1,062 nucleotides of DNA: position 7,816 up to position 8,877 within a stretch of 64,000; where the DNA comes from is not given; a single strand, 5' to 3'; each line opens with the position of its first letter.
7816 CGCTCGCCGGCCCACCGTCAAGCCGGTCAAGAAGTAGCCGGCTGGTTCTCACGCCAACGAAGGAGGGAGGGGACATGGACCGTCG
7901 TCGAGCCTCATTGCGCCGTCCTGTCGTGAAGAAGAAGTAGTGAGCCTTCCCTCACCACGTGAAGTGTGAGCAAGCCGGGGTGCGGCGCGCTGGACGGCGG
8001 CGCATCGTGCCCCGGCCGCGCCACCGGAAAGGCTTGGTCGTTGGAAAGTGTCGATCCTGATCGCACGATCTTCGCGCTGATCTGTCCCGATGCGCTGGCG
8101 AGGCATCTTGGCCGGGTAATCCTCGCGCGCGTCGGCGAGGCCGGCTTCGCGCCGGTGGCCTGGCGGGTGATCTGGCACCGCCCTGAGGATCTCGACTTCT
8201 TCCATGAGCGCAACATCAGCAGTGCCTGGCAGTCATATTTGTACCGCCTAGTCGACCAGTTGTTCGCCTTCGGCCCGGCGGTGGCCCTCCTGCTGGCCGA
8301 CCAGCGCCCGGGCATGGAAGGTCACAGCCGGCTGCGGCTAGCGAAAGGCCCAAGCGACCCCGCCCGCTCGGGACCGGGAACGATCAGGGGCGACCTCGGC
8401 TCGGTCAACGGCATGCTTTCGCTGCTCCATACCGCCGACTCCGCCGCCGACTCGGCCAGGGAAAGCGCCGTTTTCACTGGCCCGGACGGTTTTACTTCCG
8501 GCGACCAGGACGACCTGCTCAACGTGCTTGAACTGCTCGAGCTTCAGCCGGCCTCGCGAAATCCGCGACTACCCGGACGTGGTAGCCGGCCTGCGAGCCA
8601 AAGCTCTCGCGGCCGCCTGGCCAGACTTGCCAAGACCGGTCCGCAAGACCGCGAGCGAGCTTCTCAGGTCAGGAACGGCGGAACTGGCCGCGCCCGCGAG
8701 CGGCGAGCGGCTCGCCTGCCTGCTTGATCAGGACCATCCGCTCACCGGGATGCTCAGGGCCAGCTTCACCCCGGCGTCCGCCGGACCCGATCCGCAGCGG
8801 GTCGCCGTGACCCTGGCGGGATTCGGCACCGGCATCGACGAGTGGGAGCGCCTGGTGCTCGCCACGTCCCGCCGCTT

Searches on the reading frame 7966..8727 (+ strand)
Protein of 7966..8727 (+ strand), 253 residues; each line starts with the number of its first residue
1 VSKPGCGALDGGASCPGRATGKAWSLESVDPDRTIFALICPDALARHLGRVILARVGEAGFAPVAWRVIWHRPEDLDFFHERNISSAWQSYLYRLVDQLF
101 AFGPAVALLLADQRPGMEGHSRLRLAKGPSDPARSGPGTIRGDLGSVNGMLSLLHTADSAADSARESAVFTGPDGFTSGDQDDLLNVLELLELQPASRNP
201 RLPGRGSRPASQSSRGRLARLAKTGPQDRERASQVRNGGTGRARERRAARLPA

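Call 4: search_protein_families(library=pfam, proteins=[window:7966-8727:+], max_evalue=0.01)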
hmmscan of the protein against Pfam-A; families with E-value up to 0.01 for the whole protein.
window:7966-8727:+ (253 aa): 1 family
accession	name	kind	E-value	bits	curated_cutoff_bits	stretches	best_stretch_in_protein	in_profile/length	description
PF00334.24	NDK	-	3.7e-12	46.7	27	1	36-170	4-129/135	Nucleoside diphosphate kinase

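Call 5: find_homologous_proteins(query=window:8041-8727:+, max_evalue=0.00001)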
Query window:8041-8727:+ (228 aa): 112 proteins with E <= 0.00001 among 5549 candidates.
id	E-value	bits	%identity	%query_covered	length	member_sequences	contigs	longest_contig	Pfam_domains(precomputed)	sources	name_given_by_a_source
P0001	4.3e-145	499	100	100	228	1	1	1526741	PF00334.25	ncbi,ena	-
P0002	1.0e-86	308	83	74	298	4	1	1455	PF00334.25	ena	-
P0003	8.6e-84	299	78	68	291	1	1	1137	PF00334.25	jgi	jgi:nucleoside diphosphate kinase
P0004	1.6e-82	295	78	74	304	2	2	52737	PF00334.25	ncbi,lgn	-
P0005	3.7e-82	294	80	74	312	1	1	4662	PF00334.25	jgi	jgi:nucleoside diphosphate kinase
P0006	6.5e-74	267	71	74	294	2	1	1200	PF00334.25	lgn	-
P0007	1.1e-73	266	75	72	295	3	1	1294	PF00334.25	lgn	-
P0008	3.5e-73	264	68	74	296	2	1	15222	PF00334.25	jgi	jgi:nucleoside diphosphate kinase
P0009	9.3e-73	263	70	73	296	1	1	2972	PF00334.25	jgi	jgi:nucleoside diphosphate kinase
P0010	3.4e-72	261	71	74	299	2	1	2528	PF00334.25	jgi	jgi:nucleoside diphosphate kinase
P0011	2.7e-71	258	70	74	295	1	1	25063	PF00334.25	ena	-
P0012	3.3e-71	258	68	73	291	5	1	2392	PF00334.25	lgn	-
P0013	5.6e-71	257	68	73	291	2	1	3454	PF00334.25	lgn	-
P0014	1.2e-70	256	69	73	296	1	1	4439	PF00334.25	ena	-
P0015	3.5e-70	254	73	68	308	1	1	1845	PF00334.25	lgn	-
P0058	1.0e-58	217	62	72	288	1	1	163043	PF00334.25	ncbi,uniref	ncbi:nucleoside-diphosphate kinase [Micromonospora sp. LOL_021]|uniref:nucleoside-diphosphate kinase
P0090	4.9e-52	195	54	74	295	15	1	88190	PF00334.25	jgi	jgi:nucleoside diphosphate kinase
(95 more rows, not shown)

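Call 8: find_related_loci(query=A1, collection=genome_contigs, flank=10000)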
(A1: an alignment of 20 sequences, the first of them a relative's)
Query A1 (228 aa) in genome_contigs; peptide patterns used: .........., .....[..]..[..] (x = any residue, [..] = any of these).
51 stretches matched a pattern; 19 encode a relative of the query (tblastn E <= 1e-3); 19 distinct loci.
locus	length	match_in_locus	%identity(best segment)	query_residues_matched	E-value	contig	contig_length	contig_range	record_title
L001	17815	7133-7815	77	1-228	3e-86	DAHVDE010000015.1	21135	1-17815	MAG TPA_asm: Actinobacteria bacterium isolate clean4382 k141_259224, whole genome shotgun sequence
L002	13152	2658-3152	71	7-168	2e-71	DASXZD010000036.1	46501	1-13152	MAG TPA_asm: Streptosporangiaceae bacterium isolate SMAG_U4842 k141_1335817, whole genome shotgun sequence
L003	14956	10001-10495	69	7-168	6e-69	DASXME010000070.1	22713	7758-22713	MAG TPA_asm: Streptosporangiaceae bacterium isolate SMAG_U5320 k141_1899045, whole genome shotgun sequence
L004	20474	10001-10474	68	1-156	6e-67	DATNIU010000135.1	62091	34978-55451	MAG TPA_asm: Streptosporangiaceae bacterium isolate SMAG_U11381 k141_700125, whole genome shotgun sequence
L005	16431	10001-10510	71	1-168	7e-67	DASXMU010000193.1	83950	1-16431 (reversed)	MAG TPA_asm: Streptosporangiaceae bacterium isolate SMAG_U5336 k141_3201423, whole genome shotgun sequence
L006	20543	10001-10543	64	2-173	7e-67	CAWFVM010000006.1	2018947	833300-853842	MAG: uncultured Actinomycetota bacterium isolate MFD04967.bin.2.167 genome assembly, contig: contig_16493, whole genome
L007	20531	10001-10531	63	1-173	1e-66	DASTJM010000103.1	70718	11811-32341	MAG TPA_asm: Streptosporangiaceae bacterium isolate SMAG_U1528 k141_606445, whole genome shotgun sequence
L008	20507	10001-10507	60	1-166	2e-63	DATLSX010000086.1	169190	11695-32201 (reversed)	MAG TPA_asm: Streptosporangiaceae bacterium isolate SMAG_U13941 k141_1212812, whole genome shotgun sequence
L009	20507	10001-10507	60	1-166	3e-60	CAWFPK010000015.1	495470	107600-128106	MAG: uncultured Actinomycetota bacterium isolate MFD01689.bin.2.72 genome assembly, contig: contig_50935, whole genome s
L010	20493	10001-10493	67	7-167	7e-60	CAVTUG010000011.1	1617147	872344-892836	MAG: uncultured Actinomycetota bacterium isolate MFD04967.bin.2.91 genome assembly, contig: contig_31734, whole genome s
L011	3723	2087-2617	55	1-173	1e-58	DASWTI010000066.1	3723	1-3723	MAG TPA_asm: Pseudonocardiaceae bacterium isolate SMAG_U3571 k141_14581, whole genome shotgun sequence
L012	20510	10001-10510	62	2-166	4e-59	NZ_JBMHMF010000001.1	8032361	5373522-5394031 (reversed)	Solwaraspora sp. WMMB335 tig00000001, whole genome shotgun sequence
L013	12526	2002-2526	51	3-173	6e-52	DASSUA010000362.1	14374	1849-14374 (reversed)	MAG TPA_asm: Pseudonocardiaceae bacterium isolate SMAG_U555 k141_1429706, whole genome shotgun sequence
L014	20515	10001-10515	68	1-168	2e-52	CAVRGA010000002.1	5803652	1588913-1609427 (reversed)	MAG: uncultured Actinomycetota bacterium isolate MFD04967.bin.2.8 genome assembly, contig: contig_1217, whole genome sho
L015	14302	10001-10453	52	7-163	6e-44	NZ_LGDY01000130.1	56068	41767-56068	Nocardia sp. NRRL S-836 P437contig54.1, whole genome shotgun sequence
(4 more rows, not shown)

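Call 11: search_protein_families(library=ncbifam, proteins=[window:8041-8727:+], max_evalue=0.1)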
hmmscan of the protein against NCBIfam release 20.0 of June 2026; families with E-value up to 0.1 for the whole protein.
window:8041-8727:+ (228 aa): 4 families
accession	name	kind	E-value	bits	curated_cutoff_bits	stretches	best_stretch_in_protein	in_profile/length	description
NF001908.0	PRK00668.1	equivalog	4.4e-11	42.7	155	1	10-147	6-134/141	nucleoside-diphosphate kinase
NF011112.0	PRK14540.1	equivalog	2.4e-07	30.6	202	1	10-146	5-132/135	nucleoside-diphosphate kinase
NF011116.0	PRK14545.1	equivalog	7.4e-05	22.9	217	1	9-145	5-132/139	nucleoside-diphosphate kinase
NF011113.0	PRK14541.1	equivalog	0.00043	20.4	255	1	11-146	5-131/140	nucleoside-diphosphate kinase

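Call 18: search_solved_structures(query=L001:7133-7990:+, max_evalue=0.01, show_alignments=1)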
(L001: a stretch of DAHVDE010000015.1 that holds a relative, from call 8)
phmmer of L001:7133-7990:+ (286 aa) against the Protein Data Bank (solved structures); distinct sequences matched with E-value up to 0.01: 84 (the best 60 are shown).
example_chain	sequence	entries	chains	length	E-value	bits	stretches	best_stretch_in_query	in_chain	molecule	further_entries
3em1_A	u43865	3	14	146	9.4e-09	38.3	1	8-143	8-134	Nucleoside diphosphate kinase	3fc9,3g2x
3ddi_A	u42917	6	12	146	1.3e-08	37.8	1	8-143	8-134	Nucleoside diphosphate kinase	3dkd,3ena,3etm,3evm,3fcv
3ejm_A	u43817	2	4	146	8.1e-08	35.2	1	8-143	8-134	Nucleoside diphosphate kinase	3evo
3emt_A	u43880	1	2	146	1.2e-07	34.7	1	8-143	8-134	Nucleoside diphosphate kinase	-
2cwk_A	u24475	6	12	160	6.4e-07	32.3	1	7-145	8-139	nucleoside-diphosphate kinase | Nucleoside diphosphate kinase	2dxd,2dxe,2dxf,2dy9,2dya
1s57_A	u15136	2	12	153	7.5e-07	32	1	10-143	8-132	Nucleoside diphosphate kinase II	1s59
3vvt_A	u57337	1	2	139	3.9e-06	29.7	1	10-145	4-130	Nucleoside diphosphate kinase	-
4ane_A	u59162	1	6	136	5.3e-06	29.3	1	9-144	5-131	NUCLEOSIDE DIPHOSPHATE KINASE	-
6qa2_A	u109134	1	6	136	5.4e-06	29.2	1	9-144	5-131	Nucleoside diphosphate kinase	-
4uof_A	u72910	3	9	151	7.2e-06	28.8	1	8-143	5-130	NUCLEOSIDE DIPHOSPHATE KINASE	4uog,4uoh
1w7w_A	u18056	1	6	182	8.1e-06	28.6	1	5-141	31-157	NUCLEOSIDE DIPHOSPHATE KINASE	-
1k44_A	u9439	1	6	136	8.5e-06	28.6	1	9-144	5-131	Nucleoside Diphosphate Kinase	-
3prv_A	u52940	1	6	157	1.4e-05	27.9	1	3-144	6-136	Nucleoside diphosphate kinase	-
5u2i_A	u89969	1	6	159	1.9e-05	27.4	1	3-143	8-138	Nucleoside diphosphate kinase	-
6joh_A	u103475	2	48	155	2.1e-05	27.3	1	7-144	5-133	Nucleoside diphosphate kinase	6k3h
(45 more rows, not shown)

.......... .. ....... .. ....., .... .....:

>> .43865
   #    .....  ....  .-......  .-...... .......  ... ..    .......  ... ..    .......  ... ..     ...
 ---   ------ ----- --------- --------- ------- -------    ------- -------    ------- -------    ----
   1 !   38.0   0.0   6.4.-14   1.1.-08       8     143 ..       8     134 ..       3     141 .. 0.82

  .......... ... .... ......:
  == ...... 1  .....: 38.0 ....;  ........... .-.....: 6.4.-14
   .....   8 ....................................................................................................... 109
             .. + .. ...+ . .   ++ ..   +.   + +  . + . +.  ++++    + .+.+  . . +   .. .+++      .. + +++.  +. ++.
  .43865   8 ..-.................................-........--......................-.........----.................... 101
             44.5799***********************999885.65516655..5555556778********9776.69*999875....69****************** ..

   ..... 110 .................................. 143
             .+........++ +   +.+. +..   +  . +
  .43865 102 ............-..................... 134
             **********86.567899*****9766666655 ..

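Call 21: find_related_loci(query=A1, collection=metagenome_contigs, flank=6000)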
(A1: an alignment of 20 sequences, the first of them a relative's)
Query A1 (228 aa) in metagenome_contigs; peptide patterns used: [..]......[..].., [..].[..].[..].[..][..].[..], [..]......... (x = any residue, [..] = any of these).
600 stretches matched a pattern (row limit reached: there are more); 511 encode a relative of the query (tblastn E <= 1e-3); the best 80 are kept; 80 distinct loci.
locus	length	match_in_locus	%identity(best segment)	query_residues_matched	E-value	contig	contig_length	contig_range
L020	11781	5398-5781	28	11-147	8e-16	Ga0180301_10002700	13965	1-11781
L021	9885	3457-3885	31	2-153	1e-14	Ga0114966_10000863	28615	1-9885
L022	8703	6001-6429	31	2-153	2e-14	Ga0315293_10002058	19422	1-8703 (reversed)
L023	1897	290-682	34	10-145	2e-13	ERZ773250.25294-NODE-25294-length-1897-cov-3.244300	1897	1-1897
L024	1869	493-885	35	10-145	3e-13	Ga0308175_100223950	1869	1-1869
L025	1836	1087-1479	35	10-145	4e-13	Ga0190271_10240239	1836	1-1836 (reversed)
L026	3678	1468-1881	32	7-154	4e-13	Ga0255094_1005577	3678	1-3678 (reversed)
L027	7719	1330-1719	36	11-145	5e-13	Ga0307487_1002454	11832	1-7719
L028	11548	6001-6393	35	10-145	5e-13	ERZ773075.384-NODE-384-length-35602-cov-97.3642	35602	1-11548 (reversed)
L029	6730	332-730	32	5-146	1e-12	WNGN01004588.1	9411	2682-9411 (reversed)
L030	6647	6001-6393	35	10-145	2e-12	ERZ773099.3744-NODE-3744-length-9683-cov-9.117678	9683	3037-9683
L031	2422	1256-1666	29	7-153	1e-12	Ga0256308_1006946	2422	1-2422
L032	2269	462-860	34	8-145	2e-12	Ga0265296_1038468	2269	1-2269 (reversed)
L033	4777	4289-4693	32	1-145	2e-12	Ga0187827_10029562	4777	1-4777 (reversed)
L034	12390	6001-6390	34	11-145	4e-12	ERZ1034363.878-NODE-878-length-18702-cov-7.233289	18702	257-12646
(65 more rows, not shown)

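Call 23: find_encoding_contigs(protein=P0004, flank=6000, max_places=2)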
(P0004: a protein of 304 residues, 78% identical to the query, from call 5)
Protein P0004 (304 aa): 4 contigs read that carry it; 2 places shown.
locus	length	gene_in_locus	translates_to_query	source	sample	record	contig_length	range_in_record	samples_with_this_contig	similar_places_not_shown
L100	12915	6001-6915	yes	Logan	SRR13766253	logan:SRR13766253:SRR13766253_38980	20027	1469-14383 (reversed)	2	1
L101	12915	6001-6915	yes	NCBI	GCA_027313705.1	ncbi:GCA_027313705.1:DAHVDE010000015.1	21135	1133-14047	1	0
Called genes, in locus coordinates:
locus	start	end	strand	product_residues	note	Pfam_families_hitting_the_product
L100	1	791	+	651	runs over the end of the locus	-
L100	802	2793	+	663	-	-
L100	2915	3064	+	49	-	-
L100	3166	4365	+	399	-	-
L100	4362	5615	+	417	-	PF00675:Peptidase_M16, PF05193:Peptidase_M16_C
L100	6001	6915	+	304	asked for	PF00334:NDK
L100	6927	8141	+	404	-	-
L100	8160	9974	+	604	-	PF13489:Methyltransf_23, PF01209:Ubie_methyltran, PF05175:MTS (weak), PF08241:Methyltransf_11, PF08242:Methyltransf_12, PF13649:Methyltransf_25, PF13847:Methyltransf_31, PF00155:Aminotran_1_2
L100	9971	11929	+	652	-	PF16254:DUF4910, PF04389:Peptidase_M28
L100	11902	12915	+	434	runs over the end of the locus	PF07690:MFS_1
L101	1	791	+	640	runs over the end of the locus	?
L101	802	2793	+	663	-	-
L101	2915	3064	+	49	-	-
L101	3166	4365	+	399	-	-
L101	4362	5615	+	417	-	PF00675:Peptidase_M16, PF05193:Peptidase_M16_C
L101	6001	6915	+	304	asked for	PF00334:NDK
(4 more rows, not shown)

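Call 24: find_encoding_contigs(protein=P0058, flank=6000, max_places=1)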
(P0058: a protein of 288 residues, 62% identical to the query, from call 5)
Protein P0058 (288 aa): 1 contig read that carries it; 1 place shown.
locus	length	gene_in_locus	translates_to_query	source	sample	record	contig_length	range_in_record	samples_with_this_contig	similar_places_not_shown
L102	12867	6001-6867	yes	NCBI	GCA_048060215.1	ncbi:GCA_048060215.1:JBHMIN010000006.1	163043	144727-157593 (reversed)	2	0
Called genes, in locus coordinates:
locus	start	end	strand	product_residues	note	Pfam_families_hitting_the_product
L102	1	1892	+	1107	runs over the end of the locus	PF15644:Gln_amidase, PF00648:Peptidase_C2 (faint)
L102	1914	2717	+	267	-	PF19944:DUF6406, PF09346:SMI1_KNR4 (weak)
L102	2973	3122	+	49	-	-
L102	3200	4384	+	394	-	PF14907:NTP_transf_5 (weak)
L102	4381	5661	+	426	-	PF00675:Peptidase_M16, PF05193:Peptidase_M16_C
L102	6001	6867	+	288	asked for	PF00334:NDK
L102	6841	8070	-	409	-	-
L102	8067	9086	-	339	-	PF04339:FemAB_like (weak), PF13480:Acetyltransf_6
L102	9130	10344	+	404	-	-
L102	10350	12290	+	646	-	PF13489:Methyltransf_23, PF08241:Methyltransf_11, PF08242:Methyltransf_12, PF13649:Methyltransf_25, PF13847:Methyltransf_31, PF00155:Aminotran_1_2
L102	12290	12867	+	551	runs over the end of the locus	PF16254:DUF4910, PF04389:Peptidase_M28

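Call 25: find_encoding_contigs(protein=P0090, flank=6000, max_places=1)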
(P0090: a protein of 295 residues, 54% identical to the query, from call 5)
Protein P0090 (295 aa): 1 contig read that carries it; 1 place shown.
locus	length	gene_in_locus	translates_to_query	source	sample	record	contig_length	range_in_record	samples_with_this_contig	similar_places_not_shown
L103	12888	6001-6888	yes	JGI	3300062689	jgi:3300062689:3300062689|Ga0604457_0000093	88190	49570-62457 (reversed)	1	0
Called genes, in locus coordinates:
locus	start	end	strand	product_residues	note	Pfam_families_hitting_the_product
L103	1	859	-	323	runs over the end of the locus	PF00583:Acetyltransf_1, PF13508:Acetyltransf_7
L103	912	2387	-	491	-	PF07690:MFS_1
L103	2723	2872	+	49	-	-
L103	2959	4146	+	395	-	-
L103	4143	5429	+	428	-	PF00675:Peptidase_M16, PF05193:Peptidase_M16_C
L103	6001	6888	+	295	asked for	PF00334:NDK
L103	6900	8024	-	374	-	PF04339:FemAB_like, PF13480:Acetyltransf_6 (weak)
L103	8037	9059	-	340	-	PF04339:FemAB_like, PF13480:Acetyltransf_6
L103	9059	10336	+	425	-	-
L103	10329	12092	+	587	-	PF03848:TehB (weak), PF13489:Methyltransf_23, PF01209:Ubie_methyltran (weak), PF08241:Methyltransf_11, PF08242:Methyltransf_12, PF13649:Methyltransf_25, PF13847:Methyltransf_31, PF00155:Aminotran_1_2, +1 more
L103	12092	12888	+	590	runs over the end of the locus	PF16254:DUF4910, PF04389:Peptidase_M28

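Call 30: search_protein_families(library=ncbifam, proteins=[L102:2973-3122:+, L103:2723-2872:+], max_evalue=0.1)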
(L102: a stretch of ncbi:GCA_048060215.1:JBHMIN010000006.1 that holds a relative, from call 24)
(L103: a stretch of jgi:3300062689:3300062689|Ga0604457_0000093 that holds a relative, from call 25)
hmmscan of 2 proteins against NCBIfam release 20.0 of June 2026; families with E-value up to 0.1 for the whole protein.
L102:2973-3122:+ (49 aa): 0 families

L103:2723-2872:+ (49 aa): 0 families

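Call 31: search_protein_families(library=pfam, proteins=[L102:2973-3122:+, L102:6841-8070:-, L001:7133-7990:+], max_evalue=0.01)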
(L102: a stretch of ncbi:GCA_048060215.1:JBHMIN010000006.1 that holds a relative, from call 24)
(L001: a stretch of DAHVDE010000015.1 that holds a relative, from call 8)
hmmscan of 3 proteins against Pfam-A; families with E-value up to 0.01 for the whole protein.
L102:2973-3122:+ (49 aa): 0 families

L102:6841-8070:- (409 aa): 1 family
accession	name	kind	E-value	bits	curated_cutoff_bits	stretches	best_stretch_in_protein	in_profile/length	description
PF04339.18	FemAB_like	-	0.00088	18.9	27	1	140-373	117-340/369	Peptidogalycan biosysnthesis/recognition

L001:7133-7990:+ (286 aa): 1 family
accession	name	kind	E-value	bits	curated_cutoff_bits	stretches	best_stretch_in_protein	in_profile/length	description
PF00334.24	NDK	-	1.2e-08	35.4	27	1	11-145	4-129/135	Nucleoside diphosphate kinase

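Call 34: search_protein_families(library=pfam, proteins=[L009:10887-12140:-, L009:13501-14709:-, L009:15920-17077:-, L009:6261-8345:+, L009:4391-5578:-, L009:3150-4358:-, L007:15435-16769:-, L007:11718-13226:-, L010:13601-14539:-, L010:14523-15674:-], max_evalue=0.001)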
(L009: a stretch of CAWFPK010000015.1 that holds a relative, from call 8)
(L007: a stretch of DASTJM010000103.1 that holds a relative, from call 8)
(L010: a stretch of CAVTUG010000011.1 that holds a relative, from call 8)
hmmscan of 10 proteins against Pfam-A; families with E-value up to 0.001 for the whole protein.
L009:10887-12140:- (417 aa): 2 families
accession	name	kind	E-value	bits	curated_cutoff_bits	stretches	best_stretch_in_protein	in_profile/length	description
PF04339.18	FemAB_like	-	1.4e-07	31.4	27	1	170-406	119-344/369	Peptidogalycan biosysnthesis/recognition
PF13480.13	Acetyltransf_6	-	5.4e-05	23.8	22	1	236-344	2-108/143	Acetyltransferase (GNAT) domain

L009:13501-14709:- (402 aa): 1 family
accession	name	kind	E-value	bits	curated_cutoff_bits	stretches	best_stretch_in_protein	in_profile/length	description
PF00067.27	p450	-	1.9e-25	90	22.8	1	278-375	326-433/462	Cytochrome P450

L009:15920-17077:- (385 aa): 2 families
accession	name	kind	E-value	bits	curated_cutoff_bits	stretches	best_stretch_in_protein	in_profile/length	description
PF13480.13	Acetyltransf_6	-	4.7e-13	50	22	1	234-368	4-142/143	Acetyltransferase (GNAT) domain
PF04339.18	FemAB_like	-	7.6e-10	38.9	27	1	161-376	114-326/369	Peptidogalycan biosysnthesis/recognition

L009:6261-8345:+ (694 aa): 2 families
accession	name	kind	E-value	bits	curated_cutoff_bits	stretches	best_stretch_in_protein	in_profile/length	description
PF00582.32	Usp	-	7.3e-17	62.7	24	1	543-680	5-141/141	Universal stress protein family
PF07690.21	MFS_1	-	6.6e-15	55.3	33.4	1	53-427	13-343/347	Major Facilitator Superfamily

L009:4391-5578:- (395 aa): 0 families

L009:3150-4358:- (402 aa): 1 family
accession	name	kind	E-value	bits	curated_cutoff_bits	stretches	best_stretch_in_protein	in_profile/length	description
PF07730.19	HisKA_3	-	2.9e-06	28.2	24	1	212-271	2-63/68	Histidine kinase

L007:15435-16769:- (444 aa): 2 families
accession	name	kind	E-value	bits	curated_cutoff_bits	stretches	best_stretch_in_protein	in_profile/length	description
PF04339.18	FemAB_like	-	9e-06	25.5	27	1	185-432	109-345/369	Peptidogalycan biosysnthesis/recognition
PF13480.13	Acetyltransf_6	-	0.00037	21.1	22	1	261-406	2-143/143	Acetyltransferase (GNAT) domain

L007:11718-13226:- (502 aa): 2 families
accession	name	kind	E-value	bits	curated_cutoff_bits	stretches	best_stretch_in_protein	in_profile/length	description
PF04339.18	FemAB_like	-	1.1e-07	31.8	27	1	313-492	173-344/369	Peptidogalycan biosysnthesis/recognition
PF13480.13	Acetyltransf_6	-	1.5e-06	28.8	22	1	322-467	2-143/143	Acetyltransferase (GNAT) domain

L010:13601-14539:- (312 aa): 0 families

L010:14523-15674:- (383 aa): 2 families
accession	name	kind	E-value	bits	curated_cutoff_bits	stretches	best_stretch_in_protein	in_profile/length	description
PF04339.18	FemAB_like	-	0.00012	21.8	27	1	119-367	107-344/369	Peptidogalycan biosysnthesis/recognition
PF13480.13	Acetyltransf_6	-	0.00033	21.3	22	1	197-342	2-143/143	Acetyltransferase (GNAT) domain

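Call 57: predict_structure(alignment_id=A4)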
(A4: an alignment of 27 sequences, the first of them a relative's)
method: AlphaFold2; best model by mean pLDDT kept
length: 304 residues; sequences in the alignment: 27
mean_pLDDT: 90.7   pTM: 0.86
mean pLDDT of the five models: 90.7, 88.7, 88.7, 88.6, 82.3
residues with pLDDT >= 90: 233; 70-90: 39; 50-70: 31; < 50: 1
segments of 3 or more residues with pLDDT < 50: none
pLDDT, mean of each block of 10 residues (from residue 1): 88 97 98 97 91 71 62 90 96 94 90 95 94 95 92 91 95 97 98 97 97 96 97 97 94 97 97 94 71 60 68
secondary structure, 60 per line:
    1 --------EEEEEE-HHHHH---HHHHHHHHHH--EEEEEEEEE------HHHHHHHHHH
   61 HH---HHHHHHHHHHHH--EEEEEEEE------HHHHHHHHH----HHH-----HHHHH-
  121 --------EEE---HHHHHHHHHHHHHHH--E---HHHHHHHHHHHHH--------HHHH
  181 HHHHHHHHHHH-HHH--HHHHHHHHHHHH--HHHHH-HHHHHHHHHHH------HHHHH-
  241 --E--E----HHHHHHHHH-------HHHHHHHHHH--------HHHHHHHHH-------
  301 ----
elements in order: E9-14 H16-20 H24-33 E36-44 H51-62 H66-77 E80-87 H94-102 H115-119 E129-131 H135-149 H156-168 H177-191 H198-209 H212-216 H218-228 H235-239 H251-259 H267-276 H285-293

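Call 61: fold_search(model_id=the predicted structure, library=pdb)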
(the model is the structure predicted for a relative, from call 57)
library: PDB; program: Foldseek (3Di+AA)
matches with E <= 10: 297; with E <= 0.001: 247
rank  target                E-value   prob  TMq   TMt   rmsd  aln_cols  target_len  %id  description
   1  5u2i_F                2.3e-07  1.00  0.40  0.74   5.2       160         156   24  Crystal structure of a nucleoside diphosphate kinase from Naegleria fowleri (released 2017-01-25)
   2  6aes_A                2.9e-07  1.00  0.40  0.81   3.3       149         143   23  Crystal structure of Nucleoside diphosphate kinase from Pseudomonas aeruginosa at 3.55 A resolution. (released 2018-09-12)
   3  3l7u_A                2.9e-07  1.00  0.40  0.74   4.8       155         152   22  Crystal structure of human NM23-H1 (released 2010-11-10)
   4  7kpf_A                3.0e-07  1.00  0.40  0.74   4.6       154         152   23  NME2 bound to myristoyl-CoA (released 2022-02-02)
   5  5cab_B                3.2e-07  1.00  0.40  0.83   2.9       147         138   23  Structure of Leishmania nucleoside diphostate kinase mutant Del5-Cterm (released 2015-10-14)
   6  3wx8_A                3.4e-07  1.00  0.41  0.77   4.5       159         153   21  Purification, characterization and structure of nucleoside diphosphate kinase from Drosophila S2 cells (released 2015-06-10)
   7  4f4a_A                3.6e-07  1.00  0.40  0.76   5.3       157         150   23  Crystal structure of Nucleoside diphosphate kinase B from Trypanosoma brucei, UDP-bound form (released 2012-05-30)
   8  5bxi_A                3.8e-07  1.00  0.41  0.76   3.5       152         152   21  1.7 Angstrom Resolution Crystal Structure of Putative Nucleoside Diphosphate Kinase from Toxoplasma gondii with Tyrosi (released 2015-06-24)
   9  3wx8_C                4.0e-07  1.00  0.41  0.77   4.7       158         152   22  Purification, characterization and structure of nucleoside diphosphate kinase from Drosophila S2 cells (released 2015-06-10)
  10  8pyw_A                4.4e-07  1.00  0.40  0.75   4.5       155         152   23  Crystal structure of the human Nucleoside-diphosphate kinase B domain bound to compound diphosphate form of AT-9052-Sp (released 2023-12-27)
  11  6k3h_P                4.4e-07  1.00  0.40  0.77   5.3       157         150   25  Crystallographic Analysis of Nucleoside Diphosphate Kinase (NDK) from Aspergillus Flavus (released 2019-07-03)
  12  4o0n_A                4.4e-07  1.00  0.40  0.75   4.8       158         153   20  2.4 Angstrom Resolution Crystal Structure of Putative Nucleoside Diphosphate Kinase from Toxoplasma gondii. (released 2013-12-25)
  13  5u2i_A                4.6e-07  1.00  0.40  0.75   5.0       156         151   24  Crystal structure of a nucleoside diphosphate kinase from Naegleria fowleri (released 2017-01-25)
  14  5ui4_A                4.9e-07  1.00  0.40  0.77   3.3       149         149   23  Structure of NME1 covalently conjugated to imidazole fluorosulfate (released 2018-01-17)
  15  4uof_A                4.9e-07  1.00  0.40  0.75   5.1       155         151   26  Crystallographic structure of nucleoside diphosphate kinase from Litopenaeus vannamei complexed with dADP (released 2014-09-10)
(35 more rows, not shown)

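Call 73: search_protein_families(library=padloc, proteins=[P0004], max_evalue=0.01)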
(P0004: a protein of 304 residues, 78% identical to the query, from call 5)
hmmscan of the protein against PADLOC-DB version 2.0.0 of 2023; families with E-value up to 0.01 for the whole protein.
P0004 (304 aa): 0 families
